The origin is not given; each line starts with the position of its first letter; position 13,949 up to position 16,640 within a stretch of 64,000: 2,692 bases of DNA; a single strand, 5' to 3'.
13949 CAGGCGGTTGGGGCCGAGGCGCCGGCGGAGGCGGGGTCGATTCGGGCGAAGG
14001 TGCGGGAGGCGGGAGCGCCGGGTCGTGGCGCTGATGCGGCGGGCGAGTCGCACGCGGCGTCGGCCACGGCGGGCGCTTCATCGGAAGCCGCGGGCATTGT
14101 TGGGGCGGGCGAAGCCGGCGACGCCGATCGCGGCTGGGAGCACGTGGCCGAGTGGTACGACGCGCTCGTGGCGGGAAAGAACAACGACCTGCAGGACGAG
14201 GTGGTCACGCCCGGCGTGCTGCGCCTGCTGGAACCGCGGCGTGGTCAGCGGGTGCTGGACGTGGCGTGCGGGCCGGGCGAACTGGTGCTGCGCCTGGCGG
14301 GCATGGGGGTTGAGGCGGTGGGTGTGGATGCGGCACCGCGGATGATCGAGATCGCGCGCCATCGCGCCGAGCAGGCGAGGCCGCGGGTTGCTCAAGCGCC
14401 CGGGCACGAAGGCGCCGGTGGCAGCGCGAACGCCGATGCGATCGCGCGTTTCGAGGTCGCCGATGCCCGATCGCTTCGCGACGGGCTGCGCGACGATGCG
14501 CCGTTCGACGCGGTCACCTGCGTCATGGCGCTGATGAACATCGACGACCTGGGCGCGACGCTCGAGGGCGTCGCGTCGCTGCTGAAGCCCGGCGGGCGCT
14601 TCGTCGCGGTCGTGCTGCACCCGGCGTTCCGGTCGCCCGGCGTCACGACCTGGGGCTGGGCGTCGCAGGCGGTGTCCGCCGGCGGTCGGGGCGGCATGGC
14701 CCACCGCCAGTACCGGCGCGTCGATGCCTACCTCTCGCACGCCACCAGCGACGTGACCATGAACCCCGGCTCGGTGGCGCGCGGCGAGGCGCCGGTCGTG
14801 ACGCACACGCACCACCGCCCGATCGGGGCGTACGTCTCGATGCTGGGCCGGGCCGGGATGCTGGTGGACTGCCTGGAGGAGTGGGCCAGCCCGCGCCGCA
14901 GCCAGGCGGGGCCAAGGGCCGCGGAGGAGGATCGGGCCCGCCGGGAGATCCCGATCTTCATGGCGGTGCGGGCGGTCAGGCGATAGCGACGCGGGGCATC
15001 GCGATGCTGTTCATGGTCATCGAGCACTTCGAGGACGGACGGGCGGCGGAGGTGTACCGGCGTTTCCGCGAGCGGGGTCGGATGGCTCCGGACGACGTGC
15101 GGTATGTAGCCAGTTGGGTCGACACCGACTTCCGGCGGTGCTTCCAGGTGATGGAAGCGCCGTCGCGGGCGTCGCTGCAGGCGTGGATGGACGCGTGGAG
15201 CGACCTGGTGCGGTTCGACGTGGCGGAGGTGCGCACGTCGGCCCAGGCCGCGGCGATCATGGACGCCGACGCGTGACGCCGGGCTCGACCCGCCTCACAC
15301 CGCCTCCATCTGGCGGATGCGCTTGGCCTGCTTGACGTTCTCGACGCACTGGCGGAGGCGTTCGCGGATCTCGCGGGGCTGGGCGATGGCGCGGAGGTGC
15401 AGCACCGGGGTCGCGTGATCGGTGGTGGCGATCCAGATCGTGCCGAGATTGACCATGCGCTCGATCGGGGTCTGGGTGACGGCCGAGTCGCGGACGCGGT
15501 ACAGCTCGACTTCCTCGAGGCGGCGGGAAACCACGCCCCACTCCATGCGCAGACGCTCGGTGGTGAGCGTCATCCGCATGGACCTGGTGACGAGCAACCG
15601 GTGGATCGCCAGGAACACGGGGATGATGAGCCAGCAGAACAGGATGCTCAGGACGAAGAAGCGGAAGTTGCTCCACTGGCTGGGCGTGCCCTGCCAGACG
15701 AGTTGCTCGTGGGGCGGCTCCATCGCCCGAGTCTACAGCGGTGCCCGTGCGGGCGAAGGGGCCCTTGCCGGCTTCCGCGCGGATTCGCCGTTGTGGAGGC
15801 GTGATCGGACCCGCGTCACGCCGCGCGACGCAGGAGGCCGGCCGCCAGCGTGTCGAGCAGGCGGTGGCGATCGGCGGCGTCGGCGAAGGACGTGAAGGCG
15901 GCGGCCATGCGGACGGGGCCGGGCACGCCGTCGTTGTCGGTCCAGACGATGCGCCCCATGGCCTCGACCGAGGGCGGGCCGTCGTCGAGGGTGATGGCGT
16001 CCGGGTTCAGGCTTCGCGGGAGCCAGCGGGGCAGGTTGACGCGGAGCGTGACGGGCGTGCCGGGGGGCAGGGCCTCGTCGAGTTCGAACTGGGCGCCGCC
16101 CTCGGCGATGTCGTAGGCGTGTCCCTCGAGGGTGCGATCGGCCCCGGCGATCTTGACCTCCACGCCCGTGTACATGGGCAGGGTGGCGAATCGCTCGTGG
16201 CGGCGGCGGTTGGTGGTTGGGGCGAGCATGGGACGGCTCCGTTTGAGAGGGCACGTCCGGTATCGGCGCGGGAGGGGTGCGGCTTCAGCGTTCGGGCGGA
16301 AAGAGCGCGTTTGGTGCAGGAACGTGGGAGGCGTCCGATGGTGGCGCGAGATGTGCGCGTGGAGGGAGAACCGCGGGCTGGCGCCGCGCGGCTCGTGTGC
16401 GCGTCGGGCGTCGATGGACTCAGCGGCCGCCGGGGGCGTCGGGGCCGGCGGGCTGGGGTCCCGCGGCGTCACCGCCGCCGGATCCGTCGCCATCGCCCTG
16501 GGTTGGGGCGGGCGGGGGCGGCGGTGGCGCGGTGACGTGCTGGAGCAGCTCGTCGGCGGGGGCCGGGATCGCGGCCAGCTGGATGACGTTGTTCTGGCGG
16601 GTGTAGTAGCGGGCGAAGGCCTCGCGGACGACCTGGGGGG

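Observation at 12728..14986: Triple fusion: RGG/GAR-like low-complexity region, RluA pseudouridine synthase and SAM methyltransferase in one ORF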

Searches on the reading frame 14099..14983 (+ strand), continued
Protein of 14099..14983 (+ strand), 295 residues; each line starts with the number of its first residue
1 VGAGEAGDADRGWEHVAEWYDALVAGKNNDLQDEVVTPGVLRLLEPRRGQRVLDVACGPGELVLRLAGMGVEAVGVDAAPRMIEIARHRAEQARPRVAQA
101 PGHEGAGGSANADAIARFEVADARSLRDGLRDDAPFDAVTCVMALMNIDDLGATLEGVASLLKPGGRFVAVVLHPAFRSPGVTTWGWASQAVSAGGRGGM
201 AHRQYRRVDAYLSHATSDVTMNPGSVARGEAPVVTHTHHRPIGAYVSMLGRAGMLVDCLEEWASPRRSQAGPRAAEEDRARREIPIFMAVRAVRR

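Call 42: search_protein_families(library=pfam, proteins=[P0048, P0052, P0058, P0069, P0072], max_evalue=0.01)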
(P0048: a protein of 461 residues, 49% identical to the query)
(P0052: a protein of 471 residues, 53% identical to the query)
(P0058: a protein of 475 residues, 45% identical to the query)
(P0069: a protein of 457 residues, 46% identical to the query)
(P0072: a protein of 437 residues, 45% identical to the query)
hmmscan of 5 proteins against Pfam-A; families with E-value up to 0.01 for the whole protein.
P0048 (461 aa): 8 families
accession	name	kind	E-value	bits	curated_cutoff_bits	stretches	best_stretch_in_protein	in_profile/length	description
PF08242.18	Methyltransf_12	-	3.6e-12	47.3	30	1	242-335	1-98/98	Methyltransferase domain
PF13649.12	Methyltransf_25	-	5.7e-12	46.6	27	1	242-333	2-97/97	Methyltransferase domain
PF13847.12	Methyltransf_31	-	6e-12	45.9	27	1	236-337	2-109/145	Methyltransferase domain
PF08241.18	Methyltransf_11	-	3.8e-11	43.9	21.2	1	242-336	1-94/95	Methyltransferase domain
PF13489.12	Methyltransf_23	-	8.8e-10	39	27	1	222-340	6-119/164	Methyltransferase domain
PF02390.23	Methyltransf_4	-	0.00064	19.7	24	1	241-282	5-46/173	Putative methyltransferase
PF01209.24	Ubie_methyltran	-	0.00066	19.5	20.1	1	229-338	39-152/233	ubiE/COQ5 methyltransferase family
PF02353.26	CMAS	-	0.0034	17.2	27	1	233-282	58-106/273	Mycolic acid cyclopropane synthetase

P0052 (471 aa): 10 families
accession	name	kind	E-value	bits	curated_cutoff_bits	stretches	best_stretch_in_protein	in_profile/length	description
PF08241.18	Methyltransf_11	-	4.9e-15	56.4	21.2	1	256-350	1-94/95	Methyltransferase domain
PF13649.12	Methyltransf_25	-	1.8e-14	54.6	27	1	256-347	2-97/97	Methyltransferase domain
PF13847.12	Methyltransf_31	-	3.1e-13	50.1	27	1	251-350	3-108/145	Methyltransferase domain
PF08242.18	Methyltransf_12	-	9.9e-12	45.9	30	1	256-349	1-98/98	Methyltransferase domain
PF13489.12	Methyltransf_23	-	5.1e-11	43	27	1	236-369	6-135/164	Methyltransferase domain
PF01209.24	Ubie_methyltran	-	3.3e-08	33.6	20.1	1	243-351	39-151/233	ubiE/COQ5 methyltransferase family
PF02353.26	CMAS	-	0.00014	21.7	27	1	246-291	57-101/273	Mycolic acid cyclopropane synthetase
PF01135.25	PCMT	-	0.00082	19.6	20.3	1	245-350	67-170/210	Protein-L-isoaspartate(D-aspartate) O-methyltransferase (PCMT)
PF00849.27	PseudoU_synth_2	-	0.003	18.3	26.8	1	6-140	1-151/152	RNA pseudouridylate synthase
PF05175.20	MTS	-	0.0042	17.2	23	0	250-294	30-74/170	Methyltransferase small domain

P0058 (475 aa): 7 families
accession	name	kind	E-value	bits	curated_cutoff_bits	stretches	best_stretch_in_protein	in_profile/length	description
PF13649.12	Methyltransf_25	-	9.8e-14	52.3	27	1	248-343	2-97/97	Methyltransferase domain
PF08242.18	Methyltransf_12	-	8.9e-13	49.2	30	1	248-345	1-98/98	Methyltransferase domain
PF08241.18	Methyltransf_11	-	1.1e-12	48.8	21.2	1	248-346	1-94/95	Methyltransferase domain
PF13847.12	Methyltransf_31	-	3e-12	46.9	27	1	243-347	3-109/145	Methyltransferase domain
PF13489.12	Methyltransf_23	-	1.7e-11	44.5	27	1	228-356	6-125/164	Methyltransferase domain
PF01209.24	Ubie_methyltran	-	2.4e-07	30.8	20.1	1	211-348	16-152/233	ubiE/COQ5 methyltransferase family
PF01135.25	PCMT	-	0.00051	20.3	20.3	1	237-348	67-172/210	Protein-L-isoaspartate(D-aspartate) O-methyltransferase (PCMT)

P0069 (457 aa): 8 families
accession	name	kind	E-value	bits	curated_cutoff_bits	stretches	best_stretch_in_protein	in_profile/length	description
PF13649.12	Methyltransf_25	-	1.8e-15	57.8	27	1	242-333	2-97/97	Methyltransferase domain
PF08241.18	Methyltransf_11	-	2.5e-15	57.3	21.2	1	242-336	1-94/95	Methyltransferase domain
PF08242.18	Methyltransf_12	-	1.8e-14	54.7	30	1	242-335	1-98/98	Methyltransferase domain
PF13489.12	Methyltransf_23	-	4.3e-13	49.7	27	1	222-354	6-133/164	Methyltransferase domain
PF13847.12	Methyltransf_31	-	1.5e-11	44.6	27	1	236-336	2-108/145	Methyltransferase domain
PF01209.24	Ubie_methyltran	-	2.4e-06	27.5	20.1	1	229-337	39-151/233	ubiE/COQ5 methyltransferase family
PF02353.26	CMAS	-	1.2e-05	25.2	27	1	233-336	58-163/273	Mycolic acid cyclopropane synthetase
PF02390.23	Methyltransf_4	-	0.0053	16.7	24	1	241-319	5-74/173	Putative methyltransferase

P0072 (437 aa): 14 families
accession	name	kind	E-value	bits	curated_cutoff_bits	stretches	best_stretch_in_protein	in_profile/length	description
PF13649.12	Methyltransf_25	-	1.9e-18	67.4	27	1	220-311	1-97/97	Methyltransferase domain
PF08241.18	Methyltransf_11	-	1.2e-17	64.8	21.2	1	221-314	1-94/95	Methyltransferase domain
PF13847.12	Methyltransf_31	-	2.2e-16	60.3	27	1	216-315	3-109/145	Methyltransferase domain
PF08242.18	Methyltransf_12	-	7.3e-14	52.7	30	1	221-313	1-98/98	Methyltransferase domain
PF13489.12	Methyltransf_23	-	1.4e-13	51.3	27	1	201-332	6-134/164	Methyltransferase domain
PF01209.24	Ubie_methyltran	-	9.9e-10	38.6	20.1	1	202-325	33-162/233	ubiE/COQ5 methyltransferase family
PF02353.26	CMAS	-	8.2e-08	32.3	27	1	210-314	56-163/273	Mycolic acid cyclopropane synthetase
PF07021.18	MetW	-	5.9e-05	23.2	21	1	214-301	11-96/193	Methionine biosynthesis protein MetW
PF01135.25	PCMT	-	0.00035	20.9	20.3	1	208-269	65-132/210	Protein-L-isoaspartate(D-aspartate) O-methyltransferase (PCMT)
PF13679.12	Methyltransf_32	-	0.0006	20.2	27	1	210-263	19-77/143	Methyltransferase domain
PF01728.25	FtsJ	-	0.0008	19.8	24.1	1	214-300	19-113/181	FtsJ-like methyltransferase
PF05175.20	MTS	-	0.00091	19.3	23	1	215-283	30-101/170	Methyltransferase small domain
PF06325.19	PrmA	-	0.0014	18.6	22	1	214-334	159-279/296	Ribosomal protein L11 methyltransferase (PrmA)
PF05401.17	NodS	-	0.0082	16.4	24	0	219-315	46-144/201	Nodulation protein S (NodS)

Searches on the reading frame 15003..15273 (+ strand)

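Call 60: search_protein_families(library=pfam, proteins=[window:15003-15273:+], max_evalue=0.1)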
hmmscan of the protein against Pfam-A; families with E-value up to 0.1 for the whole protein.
window:15003-15273:+ (90 aa): 0 families

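Call 65: search_protein_families(library=pfam, proteins=[window:15004-15273:+], max_evalue=0.01)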
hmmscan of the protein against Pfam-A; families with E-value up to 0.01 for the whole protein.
window:15004-15273:+ (90 aa): 2 families
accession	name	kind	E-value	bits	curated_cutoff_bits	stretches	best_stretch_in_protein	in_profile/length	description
PF11746.14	DUF3303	-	3e-26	91.8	21.2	1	1-87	1-89/92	Domain of unknown function (DUF3303)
PF14026.12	SCO4226-like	-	7.7e-05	23.2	28.5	1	3-61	1-62/76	Nickel responsive protein SCO4226-like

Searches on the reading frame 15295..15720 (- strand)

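Call 65: search_protein_families(library=pfam, proteins=[window:15295-15720:-], max_evalue=0.01)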
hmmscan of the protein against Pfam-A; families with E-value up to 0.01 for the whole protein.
window:15295-15720:- (141 aa): 1 family
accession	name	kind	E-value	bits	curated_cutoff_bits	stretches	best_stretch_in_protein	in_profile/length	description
PF03703.20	bPH_2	-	1.3e-14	54.6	22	1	46-122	2-78/78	Bacterial PH domain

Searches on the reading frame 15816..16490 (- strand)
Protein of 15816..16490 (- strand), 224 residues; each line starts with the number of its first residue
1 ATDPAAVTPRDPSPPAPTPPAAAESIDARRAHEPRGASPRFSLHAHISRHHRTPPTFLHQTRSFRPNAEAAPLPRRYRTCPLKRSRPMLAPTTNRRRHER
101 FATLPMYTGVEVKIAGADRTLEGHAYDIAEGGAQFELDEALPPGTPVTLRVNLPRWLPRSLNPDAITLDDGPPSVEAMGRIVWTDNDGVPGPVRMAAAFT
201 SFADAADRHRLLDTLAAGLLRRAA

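Call 65: search_protein_families(library=pfam, proteins=[window:15816-16490:-], max_evalue=0.01)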
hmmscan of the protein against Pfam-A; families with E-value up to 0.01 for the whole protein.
window:15816-16490:- (224 aa): 1 family
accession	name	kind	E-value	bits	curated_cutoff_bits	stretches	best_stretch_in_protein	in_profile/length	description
PF07238.19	PilZ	-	3.9e-11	43.6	22.5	1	94-212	1-97/102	PilZ domain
